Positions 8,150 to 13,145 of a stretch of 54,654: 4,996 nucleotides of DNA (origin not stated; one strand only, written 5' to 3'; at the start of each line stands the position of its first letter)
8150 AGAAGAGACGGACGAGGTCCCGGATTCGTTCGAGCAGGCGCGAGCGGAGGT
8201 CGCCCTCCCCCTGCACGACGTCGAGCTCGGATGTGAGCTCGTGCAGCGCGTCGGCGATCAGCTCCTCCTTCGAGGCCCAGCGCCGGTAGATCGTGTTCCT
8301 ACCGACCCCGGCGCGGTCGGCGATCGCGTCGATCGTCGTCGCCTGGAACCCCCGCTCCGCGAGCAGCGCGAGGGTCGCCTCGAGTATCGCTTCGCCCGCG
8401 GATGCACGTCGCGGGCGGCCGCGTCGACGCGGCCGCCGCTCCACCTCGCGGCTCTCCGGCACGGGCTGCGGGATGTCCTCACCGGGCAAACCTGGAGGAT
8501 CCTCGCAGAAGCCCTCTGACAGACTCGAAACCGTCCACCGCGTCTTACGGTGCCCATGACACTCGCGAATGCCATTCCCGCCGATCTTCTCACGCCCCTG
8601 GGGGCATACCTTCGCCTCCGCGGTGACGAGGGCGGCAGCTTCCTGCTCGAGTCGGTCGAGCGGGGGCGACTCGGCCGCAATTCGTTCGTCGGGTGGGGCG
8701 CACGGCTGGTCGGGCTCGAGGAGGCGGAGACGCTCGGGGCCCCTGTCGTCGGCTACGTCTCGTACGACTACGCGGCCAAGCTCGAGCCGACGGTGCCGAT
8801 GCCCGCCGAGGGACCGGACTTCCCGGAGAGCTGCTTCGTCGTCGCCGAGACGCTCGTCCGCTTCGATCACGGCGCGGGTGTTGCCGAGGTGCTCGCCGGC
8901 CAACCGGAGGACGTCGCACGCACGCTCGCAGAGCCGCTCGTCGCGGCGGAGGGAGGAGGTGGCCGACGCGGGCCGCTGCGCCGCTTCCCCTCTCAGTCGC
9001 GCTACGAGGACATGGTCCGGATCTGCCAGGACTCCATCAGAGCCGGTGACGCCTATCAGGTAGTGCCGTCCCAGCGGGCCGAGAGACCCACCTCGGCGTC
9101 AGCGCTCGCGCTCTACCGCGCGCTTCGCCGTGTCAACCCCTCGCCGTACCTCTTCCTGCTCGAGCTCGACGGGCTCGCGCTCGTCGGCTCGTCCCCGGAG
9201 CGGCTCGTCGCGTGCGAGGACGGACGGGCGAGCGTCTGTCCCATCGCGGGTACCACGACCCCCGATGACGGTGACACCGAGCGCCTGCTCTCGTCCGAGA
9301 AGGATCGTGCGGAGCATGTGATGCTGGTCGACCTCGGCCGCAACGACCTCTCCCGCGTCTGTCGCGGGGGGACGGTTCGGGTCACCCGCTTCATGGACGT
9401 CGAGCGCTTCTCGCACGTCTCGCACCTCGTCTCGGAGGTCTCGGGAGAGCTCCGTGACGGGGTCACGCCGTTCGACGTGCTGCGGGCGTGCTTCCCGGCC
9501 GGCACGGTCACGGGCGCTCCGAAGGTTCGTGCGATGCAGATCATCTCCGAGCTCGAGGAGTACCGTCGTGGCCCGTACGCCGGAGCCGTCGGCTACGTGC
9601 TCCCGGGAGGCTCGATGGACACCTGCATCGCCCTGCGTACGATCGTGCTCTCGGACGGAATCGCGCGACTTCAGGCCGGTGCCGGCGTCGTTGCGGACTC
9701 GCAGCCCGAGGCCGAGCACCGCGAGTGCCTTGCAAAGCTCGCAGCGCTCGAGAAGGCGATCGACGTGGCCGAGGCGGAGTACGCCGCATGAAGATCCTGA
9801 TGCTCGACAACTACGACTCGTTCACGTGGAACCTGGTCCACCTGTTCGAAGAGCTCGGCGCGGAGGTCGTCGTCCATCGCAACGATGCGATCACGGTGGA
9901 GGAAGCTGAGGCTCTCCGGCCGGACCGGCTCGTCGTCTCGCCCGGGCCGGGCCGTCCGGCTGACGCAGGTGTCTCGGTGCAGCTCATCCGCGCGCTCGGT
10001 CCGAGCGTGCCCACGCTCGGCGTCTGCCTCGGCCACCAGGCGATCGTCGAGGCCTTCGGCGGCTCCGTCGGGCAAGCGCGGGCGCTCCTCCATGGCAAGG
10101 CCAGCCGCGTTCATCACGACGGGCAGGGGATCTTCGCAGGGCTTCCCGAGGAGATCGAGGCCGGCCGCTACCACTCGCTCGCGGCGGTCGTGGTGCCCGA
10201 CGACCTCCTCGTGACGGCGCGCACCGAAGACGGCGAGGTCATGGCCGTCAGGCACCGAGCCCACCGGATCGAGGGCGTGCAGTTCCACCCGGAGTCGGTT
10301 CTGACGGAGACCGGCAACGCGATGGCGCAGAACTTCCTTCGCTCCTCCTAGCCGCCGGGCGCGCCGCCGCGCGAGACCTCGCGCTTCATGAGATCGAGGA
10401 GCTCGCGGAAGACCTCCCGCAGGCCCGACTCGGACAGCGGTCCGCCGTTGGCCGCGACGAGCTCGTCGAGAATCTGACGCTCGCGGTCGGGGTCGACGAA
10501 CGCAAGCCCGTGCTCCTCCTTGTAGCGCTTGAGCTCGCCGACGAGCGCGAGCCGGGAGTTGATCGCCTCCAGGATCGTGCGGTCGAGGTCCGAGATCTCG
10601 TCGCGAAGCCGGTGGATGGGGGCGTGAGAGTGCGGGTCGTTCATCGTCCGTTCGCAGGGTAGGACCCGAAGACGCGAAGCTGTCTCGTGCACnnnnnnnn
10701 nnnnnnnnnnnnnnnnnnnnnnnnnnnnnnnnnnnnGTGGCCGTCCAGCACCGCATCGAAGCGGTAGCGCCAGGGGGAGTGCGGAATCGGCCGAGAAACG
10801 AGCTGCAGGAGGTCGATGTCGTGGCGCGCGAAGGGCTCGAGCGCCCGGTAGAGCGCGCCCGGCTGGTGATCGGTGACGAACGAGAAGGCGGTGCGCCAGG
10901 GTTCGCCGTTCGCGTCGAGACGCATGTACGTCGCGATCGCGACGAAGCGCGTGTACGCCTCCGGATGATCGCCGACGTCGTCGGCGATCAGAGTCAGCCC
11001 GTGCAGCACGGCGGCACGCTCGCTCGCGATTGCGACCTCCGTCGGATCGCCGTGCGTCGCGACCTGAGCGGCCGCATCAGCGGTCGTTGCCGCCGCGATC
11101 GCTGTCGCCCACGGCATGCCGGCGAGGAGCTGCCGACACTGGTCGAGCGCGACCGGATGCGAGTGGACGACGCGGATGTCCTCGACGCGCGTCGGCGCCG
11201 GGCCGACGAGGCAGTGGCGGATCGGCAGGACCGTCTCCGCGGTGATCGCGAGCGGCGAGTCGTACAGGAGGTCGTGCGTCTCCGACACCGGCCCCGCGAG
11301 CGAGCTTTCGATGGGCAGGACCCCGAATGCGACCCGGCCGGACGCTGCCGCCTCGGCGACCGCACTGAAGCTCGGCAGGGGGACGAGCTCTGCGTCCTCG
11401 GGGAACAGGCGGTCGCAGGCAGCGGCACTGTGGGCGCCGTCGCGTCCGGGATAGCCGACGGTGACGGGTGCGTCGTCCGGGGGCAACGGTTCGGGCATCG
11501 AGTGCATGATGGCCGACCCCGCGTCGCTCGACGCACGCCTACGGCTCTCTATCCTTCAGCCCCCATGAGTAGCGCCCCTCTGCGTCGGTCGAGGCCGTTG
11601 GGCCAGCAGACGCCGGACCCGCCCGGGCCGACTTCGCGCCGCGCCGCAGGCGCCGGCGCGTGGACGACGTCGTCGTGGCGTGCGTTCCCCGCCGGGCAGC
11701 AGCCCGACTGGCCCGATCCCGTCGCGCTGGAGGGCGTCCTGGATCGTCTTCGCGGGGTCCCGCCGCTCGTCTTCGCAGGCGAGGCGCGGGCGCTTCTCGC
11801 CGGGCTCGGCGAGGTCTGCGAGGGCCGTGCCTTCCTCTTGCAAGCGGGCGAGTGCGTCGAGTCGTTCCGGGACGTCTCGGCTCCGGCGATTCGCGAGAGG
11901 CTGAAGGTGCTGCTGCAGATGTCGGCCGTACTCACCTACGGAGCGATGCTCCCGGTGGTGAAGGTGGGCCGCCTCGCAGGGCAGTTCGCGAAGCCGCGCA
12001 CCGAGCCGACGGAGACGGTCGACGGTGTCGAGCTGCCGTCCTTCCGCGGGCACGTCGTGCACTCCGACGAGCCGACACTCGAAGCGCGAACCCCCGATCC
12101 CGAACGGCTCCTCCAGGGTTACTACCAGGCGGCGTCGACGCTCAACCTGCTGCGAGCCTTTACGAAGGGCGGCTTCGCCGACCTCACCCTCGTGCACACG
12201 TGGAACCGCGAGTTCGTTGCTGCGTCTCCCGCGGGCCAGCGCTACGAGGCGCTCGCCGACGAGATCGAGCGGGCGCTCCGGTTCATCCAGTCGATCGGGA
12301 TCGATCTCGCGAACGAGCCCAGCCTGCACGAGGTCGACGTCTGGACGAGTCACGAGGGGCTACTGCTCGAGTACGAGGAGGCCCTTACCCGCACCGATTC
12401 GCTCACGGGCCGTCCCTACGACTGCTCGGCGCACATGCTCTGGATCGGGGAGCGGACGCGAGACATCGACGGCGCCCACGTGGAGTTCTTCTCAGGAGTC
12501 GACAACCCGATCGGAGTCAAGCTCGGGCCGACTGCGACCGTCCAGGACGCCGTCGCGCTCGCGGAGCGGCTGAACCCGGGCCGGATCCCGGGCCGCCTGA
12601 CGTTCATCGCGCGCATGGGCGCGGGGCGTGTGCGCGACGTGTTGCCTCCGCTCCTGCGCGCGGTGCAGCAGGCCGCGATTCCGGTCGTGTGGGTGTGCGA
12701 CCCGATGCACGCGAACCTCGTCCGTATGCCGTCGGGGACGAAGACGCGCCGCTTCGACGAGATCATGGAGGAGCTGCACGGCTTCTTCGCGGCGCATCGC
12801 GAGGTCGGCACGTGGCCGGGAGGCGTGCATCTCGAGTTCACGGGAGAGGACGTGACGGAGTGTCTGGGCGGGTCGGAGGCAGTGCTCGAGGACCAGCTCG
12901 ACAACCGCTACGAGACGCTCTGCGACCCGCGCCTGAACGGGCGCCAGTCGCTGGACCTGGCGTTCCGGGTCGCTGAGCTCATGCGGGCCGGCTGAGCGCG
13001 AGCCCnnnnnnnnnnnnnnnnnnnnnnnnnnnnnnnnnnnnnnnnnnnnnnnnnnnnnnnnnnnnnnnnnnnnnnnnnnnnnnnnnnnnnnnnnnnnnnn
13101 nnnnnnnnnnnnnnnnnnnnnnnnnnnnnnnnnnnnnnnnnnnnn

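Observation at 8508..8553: A tRNA-Thr 3'-half remnant lies in direct orientation 46 kb from the intact tRNA-Thr, suggesting relic island boundaries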

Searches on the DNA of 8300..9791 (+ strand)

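Call 63: search_rna_families(source=window, start=8300, end=8700, threshold=evalue, max_evalue=1, show_alignments=2)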
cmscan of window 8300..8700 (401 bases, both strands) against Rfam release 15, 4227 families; matches with E-value up to 1: 1.
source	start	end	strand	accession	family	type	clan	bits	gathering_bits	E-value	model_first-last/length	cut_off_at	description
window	8409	8434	-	RF03001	leuA-Halobacteria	Cis-reg;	-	15.8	47.9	0.69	20-45/53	no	leuA-Halobacteria RNA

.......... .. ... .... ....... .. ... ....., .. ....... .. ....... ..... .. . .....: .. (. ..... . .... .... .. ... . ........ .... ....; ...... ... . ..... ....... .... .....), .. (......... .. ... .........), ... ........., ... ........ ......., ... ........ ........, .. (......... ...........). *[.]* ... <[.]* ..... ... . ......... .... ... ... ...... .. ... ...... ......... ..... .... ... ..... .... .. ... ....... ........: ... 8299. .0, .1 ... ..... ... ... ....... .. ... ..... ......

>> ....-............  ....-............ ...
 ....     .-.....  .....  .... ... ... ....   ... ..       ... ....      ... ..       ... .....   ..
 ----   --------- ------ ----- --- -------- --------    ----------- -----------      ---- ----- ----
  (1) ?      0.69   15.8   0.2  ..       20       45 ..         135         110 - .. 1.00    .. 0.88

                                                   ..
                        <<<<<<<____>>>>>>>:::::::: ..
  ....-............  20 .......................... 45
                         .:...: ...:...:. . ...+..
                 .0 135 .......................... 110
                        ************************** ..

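Call 88: search_rna_families(source=L004, start=9700, end=10050, threshold=evalue, max_evalue=1)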
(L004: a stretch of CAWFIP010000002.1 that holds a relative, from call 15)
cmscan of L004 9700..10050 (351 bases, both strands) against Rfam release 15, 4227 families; matches with E-value up to 1: 0.
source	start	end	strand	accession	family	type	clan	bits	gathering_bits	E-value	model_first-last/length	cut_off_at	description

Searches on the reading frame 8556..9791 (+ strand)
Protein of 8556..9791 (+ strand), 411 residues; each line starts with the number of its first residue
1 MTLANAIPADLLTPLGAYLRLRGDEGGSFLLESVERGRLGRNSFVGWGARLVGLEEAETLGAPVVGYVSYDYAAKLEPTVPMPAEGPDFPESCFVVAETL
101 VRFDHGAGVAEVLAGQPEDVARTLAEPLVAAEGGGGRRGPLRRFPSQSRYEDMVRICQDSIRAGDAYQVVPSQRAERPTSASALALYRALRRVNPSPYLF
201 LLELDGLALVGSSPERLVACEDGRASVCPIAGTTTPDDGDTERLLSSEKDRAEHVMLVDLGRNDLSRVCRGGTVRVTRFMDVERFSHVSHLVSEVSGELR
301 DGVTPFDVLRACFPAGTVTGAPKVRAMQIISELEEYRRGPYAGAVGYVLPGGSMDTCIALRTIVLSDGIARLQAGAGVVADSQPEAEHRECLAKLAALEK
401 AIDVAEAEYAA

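Call 15: find_related_loci(query=window:8556-9791:+, collection=genome_contigs, flank=10000)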
Query window:8556-9791:+ (411 aa) in genome_contigs; peptide patterns used: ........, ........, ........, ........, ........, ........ (x = any residue, [..] = any of these).
600 stretches matched a pattern (row limit reached: there are more); 549 encode a relative of the query (tblastn E <= 1e-3); the best 80 are kept; 80 distinct loci.
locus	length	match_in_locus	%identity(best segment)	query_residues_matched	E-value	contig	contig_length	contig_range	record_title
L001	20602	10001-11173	85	1-391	0e+0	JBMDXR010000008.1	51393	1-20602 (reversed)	MAG: Gaiellaceae bacterium isolate FBaSoil1_13 FBaSoil1_contig8, whole genome shotgun sequence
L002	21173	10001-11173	86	1-391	0e+0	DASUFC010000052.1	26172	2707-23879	MAG TPA_asm: Gaiellaceae bacterium isolate SMAG_U1369 k141_1979235, whole genome shotgun sequence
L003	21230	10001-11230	83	1-410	0e+0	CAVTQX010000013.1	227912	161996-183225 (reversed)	MAG: uncultured Gaiellaceae bacterium isolate MFD00392.bin.2.336 genome assembly, contig: contig_52099, whole genome sho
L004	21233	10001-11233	83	1-410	0e+0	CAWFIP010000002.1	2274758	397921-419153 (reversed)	MAG: uncultured Actinomycetes bacterium isolate MFD02242.bin.1.36 genome assembly, contig: contig_2959, whole genome sho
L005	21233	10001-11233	80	1-410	0e+0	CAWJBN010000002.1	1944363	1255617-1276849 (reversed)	MAG: uncultured Actinomycetes bacterium isolate MFD00962.bin.2.176 genome assembly, contig: contig_18666, whole genome s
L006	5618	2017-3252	79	1-410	0e+0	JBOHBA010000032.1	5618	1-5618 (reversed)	MAG: Gaiellaceae bacterium isolate SC-S_metawrap_bin.19 k127_811713, whole genome shotgun sequence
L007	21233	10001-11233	80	1-410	0e+0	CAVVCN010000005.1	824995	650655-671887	MAG: uncultured Actinomycetes bacterium isolate MFD02360.bin.2.291 genome assembly, contig: contig_628, whole genome sho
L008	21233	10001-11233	74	1-411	0e+0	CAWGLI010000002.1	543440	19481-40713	MAG: uncultured Actinomycetes bacterium isolate MFD09779.bin.1.323 genome assembly, contig: contig_32835, whole genome s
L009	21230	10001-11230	75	1-411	0e+0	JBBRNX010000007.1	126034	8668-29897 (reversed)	MAG: Gaiellales bacterium isolate La1_metabat2.215 LA1C_B2.215_k141_1650906L_126034_cov_50.6523, whole genome shotgun se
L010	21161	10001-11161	79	7-391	0e+0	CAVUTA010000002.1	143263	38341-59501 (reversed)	MAG: uncultured Gaiellaceae bacterium isolate MFD00962.bin.2.84 genome assembly, contig: contig_107121, whole genome sho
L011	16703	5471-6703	74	1-411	0e+0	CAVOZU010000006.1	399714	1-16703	MAG: uncultured Actinomycetes bacterium isolate MFD09964.bin.1.333 genome assembly, contig: contig_29472, whole genome s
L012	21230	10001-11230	73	1-410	0e+0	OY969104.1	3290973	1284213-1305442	MAG: uncultured Gaiellaceae bacterium isolate MFD09964.bin.c.1 genome assembly, chromosome: 1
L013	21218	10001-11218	74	5-410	0e+0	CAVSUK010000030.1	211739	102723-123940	MAG: uncultured Gaiellaceae bacterium isolate MFD02809.bin.2.57 genome assembly, contig: contig_66077, whole genome shot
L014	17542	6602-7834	77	1-410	0e+0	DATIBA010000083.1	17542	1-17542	MAG TPA_asm: Gaiellaceae bacterium isolate SMAG_U16278 k141_678692, whole genome shotgun sequence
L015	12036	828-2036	75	7-408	0e+0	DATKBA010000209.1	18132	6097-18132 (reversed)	MAG TPA_asm: Gaiellaceae bacterium isolate SMAG_U14408 k141_3094290, whole genome shotgun sequence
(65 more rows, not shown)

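Call 23: search_protein_families(library=pfam, proteins=[window:8556-9791:+])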
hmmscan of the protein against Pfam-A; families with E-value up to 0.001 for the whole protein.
window:8556-9791:+ (411 aa): 2 families
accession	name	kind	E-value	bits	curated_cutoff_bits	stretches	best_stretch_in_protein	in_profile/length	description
PF00425.24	Chorismate_bind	-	4.5e-86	289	27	1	147-394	2-257/257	chorismate binding enzyme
PF04715.19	Anth_synt_I_N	-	9.2e-14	52.3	23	2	10-51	1-40/140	Anthranilate synthase component I, N terminal region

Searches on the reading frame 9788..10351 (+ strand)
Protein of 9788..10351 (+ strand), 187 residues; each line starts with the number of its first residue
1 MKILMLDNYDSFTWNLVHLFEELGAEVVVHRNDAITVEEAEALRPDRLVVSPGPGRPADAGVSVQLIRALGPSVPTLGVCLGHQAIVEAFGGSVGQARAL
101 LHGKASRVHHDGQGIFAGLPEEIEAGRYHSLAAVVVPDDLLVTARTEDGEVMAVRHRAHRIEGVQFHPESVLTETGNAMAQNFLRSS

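Call 95: search_protein_families(library=pfam, proteins=[window:9788-10351:+], max_evalue=0.01)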
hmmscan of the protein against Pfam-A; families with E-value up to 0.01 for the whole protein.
window:9788-10351:+ (187 aa): 2 families
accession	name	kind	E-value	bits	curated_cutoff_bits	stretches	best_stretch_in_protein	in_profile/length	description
PF00117.34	GATase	-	2e-55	187.9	22.8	1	4-184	1-187/190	Glutamine amidotransferase class-I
PF07722.19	Peptidase_C26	-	3.3e-12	47.1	20.5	1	66-169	97-219/219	Peptidase C26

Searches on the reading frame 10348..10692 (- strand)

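Call 23: search_protein_families(library=pfam, proteins=[window:10348-10692:-])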
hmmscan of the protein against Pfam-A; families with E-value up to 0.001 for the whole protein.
window:10348-10692:- (114 aa): 1 family
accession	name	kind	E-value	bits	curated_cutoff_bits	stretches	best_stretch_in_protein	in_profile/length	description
PF01817.26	CM_2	-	7.8e-19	68.1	27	1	29-104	1-77/80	Chorismate mutase type II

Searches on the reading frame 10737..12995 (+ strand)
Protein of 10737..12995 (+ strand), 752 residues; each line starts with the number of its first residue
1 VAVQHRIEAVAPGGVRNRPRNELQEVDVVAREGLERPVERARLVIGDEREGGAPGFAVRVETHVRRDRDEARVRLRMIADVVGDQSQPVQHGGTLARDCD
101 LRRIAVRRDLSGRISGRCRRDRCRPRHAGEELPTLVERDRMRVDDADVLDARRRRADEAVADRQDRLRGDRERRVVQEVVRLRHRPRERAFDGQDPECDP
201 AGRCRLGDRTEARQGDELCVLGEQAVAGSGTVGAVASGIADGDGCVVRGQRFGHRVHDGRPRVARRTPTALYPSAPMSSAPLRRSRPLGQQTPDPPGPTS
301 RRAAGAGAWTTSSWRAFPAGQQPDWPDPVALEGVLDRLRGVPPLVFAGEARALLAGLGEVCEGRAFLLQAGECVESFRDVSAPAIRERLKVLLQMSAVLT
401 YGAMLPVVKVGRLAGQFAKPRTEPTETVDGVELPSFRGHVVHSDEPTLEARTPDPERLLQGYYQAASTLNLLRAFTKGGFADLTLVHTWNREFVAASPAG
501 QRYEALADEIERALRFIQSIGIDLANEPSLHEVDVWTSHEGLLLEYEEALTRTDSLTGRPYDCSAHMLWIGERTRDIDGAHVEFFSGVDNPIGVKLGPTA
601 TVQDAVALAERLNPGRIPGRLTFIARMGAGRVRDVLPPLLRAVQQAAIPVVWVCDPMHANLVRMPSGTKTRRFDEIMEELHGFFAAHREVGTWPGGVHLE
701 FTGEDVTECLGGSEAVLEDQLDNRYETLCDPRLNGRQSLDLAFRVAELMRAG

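Call 23: search_protein_families(library=pfam, proteins=[window:10737-12995:+])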
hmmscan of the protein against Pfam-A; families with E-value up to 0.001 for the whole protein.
window:10737-12995:+ (752 aa): 1 family
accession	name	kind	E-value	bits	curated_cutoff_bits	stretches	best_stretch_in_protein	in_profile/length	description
PF01474.22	DAHP_synth_2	-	5.9e-194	645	27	1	309-746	1-438/438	Class-II DAHP synthetase family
